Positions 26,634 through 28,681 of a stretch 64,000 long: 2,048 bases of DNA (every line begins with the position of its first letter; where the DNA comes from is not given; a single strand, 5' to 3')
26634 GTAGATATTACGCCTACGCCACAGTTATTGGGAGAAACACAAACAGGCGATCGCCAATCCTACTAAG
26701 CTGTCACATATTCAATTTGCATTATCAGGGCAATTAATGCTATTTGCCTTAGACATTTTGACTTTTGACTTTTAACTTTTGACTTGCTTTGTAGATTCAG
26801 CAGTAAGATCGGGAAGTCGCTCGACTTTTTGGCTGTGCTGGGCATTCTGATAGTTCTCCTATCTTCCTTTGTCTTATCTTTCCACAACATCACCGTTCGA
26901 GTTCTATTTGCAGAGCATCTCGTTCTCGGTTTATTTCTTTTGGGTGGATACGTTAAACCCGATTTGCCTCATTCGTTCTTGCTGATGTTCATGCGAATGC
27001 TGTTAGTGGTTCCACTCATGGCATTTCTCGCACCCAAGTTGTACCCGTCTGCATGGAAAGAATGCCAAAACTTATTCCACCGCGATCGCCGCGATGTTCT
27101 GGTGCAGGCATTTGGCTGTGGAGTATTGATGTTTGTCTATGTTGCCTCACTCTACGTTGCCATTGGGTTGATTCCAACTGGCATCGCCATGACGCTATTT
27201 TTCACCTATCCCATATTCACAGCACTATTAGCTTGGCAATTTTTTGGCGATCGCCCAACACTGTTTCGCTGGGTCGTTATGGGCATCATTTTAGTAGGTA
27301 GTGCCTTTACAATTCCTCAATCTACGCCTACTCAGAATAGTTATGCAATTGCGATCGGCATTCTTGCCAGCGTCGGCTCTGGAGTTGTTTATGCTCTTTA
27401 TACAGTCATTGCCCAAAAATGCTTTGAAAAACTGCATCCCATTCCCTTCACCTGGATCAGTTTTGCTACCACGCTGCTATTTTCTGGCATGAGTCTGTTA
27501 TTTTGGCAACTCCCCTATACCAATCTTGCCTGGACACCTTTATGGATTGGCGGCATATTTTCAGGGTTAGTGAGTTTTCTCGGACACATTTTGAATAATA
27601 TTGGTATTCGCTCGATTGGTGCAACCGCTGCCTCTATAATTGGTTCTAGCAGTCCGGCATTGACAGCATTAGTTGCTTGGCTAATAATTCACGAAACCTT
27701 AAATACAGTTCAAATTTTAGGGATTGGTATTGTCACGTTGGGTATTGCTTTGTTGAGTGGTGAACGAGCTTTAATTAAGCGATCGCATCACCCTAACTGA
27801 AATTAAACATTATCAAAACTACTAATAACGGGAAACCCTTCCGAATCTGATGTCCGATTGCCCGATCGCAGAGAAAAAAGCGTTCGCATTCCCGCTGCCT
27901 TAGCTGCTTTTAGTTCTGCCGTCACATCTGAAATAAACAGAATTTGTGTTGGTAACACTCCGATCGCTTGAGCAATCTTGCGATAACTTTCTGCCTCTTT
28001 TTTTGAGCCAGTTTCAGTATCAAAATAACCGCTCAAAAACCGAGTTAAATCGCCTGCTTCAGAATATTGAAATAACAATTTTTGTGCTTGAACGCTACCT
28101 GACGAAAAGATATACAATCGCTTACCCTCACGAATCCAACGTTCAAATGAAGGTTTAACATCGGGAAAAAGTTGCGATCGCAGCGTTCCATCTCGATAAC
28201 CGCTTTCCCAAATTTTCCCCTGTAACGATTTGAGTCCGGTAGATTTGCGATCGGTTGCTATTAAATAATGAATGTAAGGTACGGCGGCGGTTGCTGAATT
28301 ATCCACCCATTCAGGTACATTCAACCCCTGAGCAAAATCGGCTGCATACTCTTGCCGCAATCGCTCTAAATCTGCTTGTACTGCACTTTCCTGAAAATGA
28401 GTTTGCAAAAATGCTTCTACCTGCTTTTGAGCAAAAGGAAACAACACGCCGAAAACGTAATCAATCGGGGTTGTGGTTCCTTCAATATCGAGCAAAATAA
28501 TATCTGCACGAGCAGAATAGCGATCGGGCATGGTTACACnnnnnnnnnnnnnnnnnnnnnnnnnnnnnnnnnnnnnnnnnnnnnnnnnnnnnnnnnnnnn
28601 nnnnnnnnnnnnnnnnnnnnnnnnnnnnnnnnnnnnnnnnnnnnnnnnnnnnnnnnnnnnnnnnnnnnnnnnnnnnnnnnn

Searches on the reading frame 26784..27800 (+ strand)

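Call 57: search_protein_families(library=pfam, proteins=[window:26784-27800:+], max_evalue=0.00001)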
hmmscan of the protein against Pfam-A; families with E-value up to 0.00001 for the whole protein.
window:26784-27800:+ (338 aa): 3 families
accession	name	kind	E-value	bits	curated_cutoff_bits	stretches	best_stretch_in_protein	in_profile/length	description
PF00892.27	EamA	-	7.7e-29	101.1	28.2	2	191-325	2-134/135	EamA-like transporter family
PF16913.11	PUNUT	-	2.6e-08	33.9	30.6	0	96-218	64-190/321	Purine nucleobase transmembrane transport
PF03151.22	TPT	-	2.4e-06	27.6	30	0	208-325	18-136/291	Triose-phosphate Transporter family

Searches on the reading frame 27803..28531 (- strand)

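Call 57: search_protein_families(library=pfam, proteins=[window:27803-28531:-], max_evalue=0.00001)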
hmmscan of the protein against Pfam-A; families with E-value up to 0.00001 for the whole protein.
window:27803-28531:- (242 aa): 1 family
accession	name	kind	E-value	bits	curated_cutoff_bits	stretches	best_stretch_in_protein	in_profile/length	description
PF00702.32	Hydrolase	-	4e-12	47.4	26.4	1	10-214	2-191/191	haloacid dehalogenase-like hydrolase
